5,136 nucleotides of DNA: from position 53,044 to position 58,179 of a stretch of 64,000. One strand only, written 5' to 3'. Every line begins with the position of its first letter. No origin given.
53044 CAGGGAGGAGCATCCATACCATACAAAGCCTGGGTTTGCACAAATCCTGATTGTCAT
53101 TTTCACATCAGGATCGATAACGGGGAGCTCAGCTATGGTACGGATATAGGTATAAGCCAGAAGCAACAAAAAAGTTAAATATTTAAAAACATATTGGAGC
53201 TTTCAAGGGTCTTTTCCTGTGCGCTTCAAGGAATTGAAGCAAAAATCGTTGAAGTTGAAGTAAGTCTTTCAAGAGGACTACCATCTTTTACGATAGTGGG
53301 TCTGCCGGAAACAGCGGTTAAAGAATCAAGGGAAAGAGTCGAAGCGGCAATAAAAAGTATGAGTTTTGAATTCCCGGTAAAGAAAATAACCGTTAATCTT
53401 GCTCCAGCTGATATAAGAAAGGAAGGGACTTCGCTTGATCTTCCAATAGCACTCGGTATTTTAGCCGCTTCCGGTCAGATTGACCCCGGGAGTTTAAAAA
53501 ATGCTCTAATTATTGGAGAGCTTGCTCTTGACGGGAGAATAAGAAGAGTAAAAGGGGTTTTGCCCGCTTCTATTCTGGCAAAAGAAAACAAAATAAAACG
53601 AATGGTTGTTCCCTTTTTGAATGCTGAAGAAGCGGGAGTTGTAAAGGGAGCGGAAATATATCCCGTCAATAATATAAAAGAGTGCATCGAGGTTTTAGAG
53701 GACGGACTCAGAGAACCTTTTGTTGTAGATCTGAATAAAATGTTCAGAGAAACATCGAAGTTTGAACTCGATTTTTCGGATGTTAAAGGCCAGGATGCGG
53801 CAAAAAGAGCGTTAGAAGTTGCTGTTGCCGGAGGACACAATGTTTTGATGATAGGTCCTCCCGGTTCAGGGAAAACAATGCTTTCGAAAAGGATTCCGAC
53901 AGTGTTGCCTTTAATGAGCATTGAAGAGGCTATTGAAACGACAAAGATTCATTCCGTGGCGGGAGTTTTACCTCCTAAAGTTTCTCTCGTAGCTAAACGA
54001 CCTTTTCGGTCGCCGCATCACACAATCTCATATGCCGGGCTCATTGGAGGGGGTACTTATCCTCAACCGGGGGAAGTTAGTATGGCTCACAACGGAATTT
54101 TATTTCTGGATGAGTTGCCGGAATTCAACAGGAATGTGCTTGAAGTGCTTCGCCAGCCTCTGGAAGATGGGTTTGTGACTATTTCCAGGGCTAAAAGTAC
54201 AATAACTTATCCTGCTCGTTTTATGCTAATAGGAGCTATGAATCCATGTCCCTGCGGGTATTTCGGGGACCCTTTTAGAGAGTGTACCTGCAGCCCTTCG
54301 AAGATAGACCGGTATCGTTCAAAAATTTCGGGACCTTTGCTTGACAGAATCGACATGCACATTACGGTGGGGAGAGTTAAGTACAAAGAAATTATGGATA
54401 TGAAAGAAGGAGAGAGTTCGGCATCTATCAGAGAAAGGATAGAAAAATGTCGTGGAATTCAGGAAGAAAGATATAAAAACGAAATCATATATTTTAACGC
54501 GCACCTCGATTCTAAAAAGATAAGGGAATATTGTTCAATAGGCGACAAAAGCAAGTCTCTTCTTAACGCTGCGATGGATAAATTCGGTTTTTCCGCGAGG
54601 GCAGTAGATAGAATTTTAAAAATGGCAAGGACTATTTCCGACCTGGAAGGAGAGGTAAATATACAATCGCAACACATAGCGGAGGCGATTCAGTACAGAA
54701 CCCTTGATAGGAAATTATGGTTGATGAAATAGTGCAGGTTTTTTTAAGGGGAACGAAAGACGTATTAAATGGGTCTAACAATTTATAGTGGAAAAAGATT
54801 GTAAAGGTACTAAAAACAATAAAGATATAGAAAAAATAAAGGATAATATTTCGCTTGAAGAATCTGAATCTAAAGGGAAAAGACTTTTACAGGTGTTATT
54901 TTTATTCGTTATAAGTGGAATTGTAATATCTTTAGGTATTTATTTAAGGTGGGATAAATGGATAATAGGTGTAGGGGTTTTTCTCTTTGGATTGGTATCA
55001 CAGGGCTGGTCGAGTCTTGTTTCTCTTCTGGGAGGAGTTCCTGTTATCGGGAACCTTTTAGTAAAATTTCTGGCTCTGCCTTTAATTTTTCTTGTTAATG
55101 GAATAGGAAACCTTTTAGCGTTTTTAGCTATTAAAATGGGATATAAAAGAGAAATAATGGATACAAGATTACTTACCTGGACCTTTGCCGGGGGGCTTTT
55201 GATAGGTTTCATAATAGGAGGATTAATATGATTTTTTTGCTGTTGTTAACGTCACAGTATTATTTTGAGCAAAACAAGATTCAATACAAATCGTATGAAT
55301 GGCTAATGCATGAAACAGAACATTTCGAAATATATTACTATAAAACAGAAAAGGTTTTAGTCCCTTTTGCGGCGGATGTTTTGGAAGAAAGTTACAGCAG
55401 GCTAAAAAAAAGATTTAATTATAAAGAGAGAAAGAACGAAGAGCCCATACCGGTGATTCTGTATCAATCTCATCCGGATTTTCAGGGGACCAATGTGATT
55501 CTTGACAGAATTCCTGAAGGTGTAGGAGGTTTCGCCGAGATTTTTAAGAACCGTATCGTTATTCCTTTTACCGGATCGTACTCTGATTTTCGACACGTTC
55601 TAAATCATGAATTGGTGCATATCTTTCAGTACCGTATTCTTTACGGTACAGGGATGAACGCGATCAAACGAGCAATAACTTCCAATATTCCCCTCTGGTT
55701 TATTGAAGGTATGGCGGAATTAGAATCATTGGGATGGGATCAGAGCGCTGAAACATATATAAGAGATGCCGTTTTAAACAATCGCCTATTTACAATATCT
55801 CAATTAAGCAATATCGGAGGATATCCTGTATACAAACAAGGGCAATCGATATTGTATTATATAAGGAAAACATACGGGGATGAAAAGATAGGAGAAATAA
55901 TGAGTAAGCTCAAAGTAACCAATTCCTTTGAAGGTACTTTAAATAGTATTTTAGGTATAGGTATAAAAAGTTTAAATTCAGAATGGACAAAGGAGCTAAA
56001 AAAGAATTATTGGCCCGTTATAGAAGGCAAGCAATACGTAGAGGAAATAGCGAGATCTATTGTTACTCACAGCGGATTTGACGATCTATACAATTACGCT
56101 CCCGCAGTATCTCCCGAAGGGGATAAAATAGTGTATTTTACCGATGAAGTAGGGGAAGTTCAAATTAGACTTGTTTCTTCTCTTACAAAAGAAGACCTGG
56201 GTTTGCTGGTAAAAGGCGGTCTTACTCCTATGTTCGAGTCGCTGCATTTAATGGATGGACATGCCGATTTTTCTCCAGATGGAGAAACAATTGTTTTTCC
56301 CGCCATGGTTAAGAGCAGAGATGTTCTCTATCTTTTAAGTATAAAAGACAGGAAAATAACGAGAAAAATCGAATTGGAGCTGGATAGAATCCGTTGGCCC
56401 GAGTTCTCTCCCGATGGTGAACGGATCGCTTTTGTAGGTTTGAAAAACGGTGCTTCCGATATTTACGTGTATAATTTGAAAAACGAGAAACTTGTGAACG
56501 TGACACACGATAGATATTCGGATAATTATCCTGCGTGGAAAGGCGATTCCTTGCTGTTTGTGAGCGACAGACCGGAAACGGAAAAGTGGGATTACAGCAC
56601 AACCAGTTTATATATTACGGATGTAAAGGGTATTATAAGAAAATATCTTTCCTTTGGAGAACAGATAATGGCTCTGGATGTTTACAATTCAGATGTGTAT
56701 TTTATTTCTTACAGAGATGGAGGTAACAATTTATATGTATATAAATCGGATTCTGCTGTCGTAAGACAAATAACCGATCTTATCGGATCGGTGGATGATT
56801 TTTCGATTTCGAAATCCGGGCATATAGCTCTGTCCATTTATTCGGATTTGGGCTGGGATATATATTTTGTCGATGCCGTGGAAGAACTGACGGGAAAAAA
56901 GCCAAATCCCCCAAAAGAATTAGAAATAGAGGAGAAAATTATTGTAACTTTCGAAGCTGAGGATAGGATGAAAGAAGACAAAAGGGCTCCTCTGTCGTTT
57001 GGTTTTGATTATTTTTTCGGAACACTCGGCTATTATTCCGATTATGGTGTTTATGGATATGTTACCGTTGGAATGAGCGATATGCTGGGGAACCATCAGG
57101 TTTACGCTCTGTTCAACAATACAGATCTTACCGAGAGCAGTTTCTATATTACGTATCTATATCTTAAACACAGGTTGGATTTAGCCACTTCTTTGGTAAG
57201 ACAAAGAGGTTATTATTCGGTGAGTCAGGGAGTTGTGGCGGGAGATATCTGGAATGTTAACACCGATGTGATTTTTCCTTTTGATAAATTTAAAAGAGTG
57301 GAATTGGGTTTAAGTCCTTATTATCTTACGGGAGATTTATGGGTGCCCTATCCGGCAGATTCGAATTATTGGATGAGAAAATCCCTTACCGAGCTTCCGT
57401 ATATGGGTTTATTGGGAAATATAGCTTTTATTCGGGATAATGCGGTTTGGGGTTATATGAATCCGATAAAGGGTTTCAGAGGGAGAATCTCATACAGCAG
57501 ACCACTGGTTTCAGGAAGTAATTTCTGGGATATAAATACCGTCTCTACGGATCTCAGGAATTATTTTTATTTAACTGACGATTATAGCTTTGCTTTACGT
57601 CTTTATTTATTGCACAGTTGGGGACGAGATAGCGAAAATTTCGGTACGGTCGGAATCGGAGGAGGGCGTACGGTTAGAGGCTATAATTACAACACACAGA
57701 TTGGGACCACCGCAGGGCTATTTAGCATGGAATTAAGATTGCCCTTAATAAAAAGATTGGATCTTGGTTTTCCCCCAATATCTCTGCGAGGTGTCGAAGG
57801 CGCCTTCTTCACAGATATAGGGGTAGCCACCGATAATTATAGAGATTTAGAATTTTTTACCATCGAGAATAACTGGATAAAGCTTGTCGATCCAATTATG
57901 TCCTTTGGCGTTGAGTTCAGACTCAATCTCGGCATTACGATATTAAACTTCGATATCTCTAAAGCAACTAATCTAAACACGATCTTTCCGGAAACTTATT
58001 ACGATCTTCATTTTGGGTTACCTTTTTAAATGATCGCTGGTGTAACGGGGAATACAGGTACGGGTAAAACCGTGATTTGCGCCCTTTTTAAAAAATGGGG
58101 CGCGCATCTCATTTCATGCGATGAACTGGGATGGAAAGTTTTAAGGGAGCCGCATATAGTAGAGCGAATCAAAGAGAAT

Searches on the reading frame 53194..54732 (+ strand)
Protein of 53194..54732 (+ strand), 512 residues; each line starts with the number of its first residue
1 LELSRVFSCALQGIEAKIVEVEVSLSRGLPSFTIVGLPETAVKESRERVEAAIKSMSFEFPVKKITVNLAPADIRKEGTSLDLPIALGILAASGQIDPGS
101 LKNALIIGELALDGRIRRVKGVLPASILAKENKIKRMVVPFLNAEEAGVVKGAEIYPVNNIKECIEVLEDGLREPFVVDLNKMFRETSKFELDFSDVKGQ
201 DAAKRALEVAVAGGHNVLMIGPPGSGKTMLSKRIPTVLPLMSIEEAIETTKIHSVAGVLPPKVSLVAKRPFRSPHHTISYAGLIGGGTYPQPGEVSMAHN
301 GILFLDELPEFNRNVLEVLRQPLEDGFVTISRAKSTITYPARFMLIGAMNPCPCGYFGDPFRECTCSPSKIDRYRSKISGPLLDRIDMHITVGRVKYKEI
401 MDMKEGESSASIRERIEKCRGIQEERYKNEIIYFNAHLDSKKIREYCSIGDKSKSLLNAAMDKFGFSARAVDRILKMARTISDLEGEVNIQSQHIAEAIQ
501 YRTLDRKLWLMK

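Call 68: search_protein_families(library=pfam, proteins=[window:53194-54732:+], max_evalue=0.00001)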
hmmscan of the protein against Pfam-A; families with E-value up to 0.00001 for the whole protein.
window:53194-54732:+ (512 aa): 6 families
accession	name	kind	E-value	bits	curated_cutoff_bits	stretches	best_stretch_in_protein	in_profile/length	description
PF01078.27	Mg_chelatase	-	1.1e-96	322.6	20.3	1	193-399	1-206/207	Magnesium chelatase, subunit ChlI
PF13541.12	ChlI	-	1.4e-47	161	27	1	21-143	1-121/121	Subunit ChlI of Mg-chelatase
PF13335.12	Mg_chelatase_C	-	2e-32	112.1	26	1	406-502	1-94/94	Magnesium chelatase, subunit ChlI C-terminal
PF07728.20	AAA_5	-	1.2e-09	38.8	22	0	296-353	61-125/139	AAA domain (dynein-related subfamily)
PF00493.29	MCM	-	1.5e-08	34.5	23.3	0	290-356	112-178/224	MCM P-loop domain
PF05496.18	RuvB_N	-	7.1e-06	26.3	27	0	194-234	6-53/159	Holliday junction DNA helicase RuvB P-loop domain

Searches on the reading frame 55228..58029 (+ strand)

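Call 68: search_protein_families(library=pfam, proteins=[window:55228-58029:+], max_evalue=0.00001)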
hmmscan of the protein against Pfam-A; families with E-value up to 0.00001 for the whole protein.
window:55228-58029:+ (933 aa): 3 families
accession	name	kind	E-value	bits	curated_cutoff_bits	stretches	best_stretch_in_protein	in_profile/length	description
PF13485.12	Peptidase_MA_2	-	4.1e-12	46.8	32.4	1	69-257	16-199/201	Peptidase MA superfamily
PF07676.18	PD40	-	1.8e-11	44.1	20.9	0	390-414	13-38/38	WD40-like Beta Propeller Repeat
PF00930.27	DPPIV_N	-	2.3e-07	30.3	22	0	366-429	24-82/354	Dipeptidyl peptidase IV (DPP IV) N-terminal region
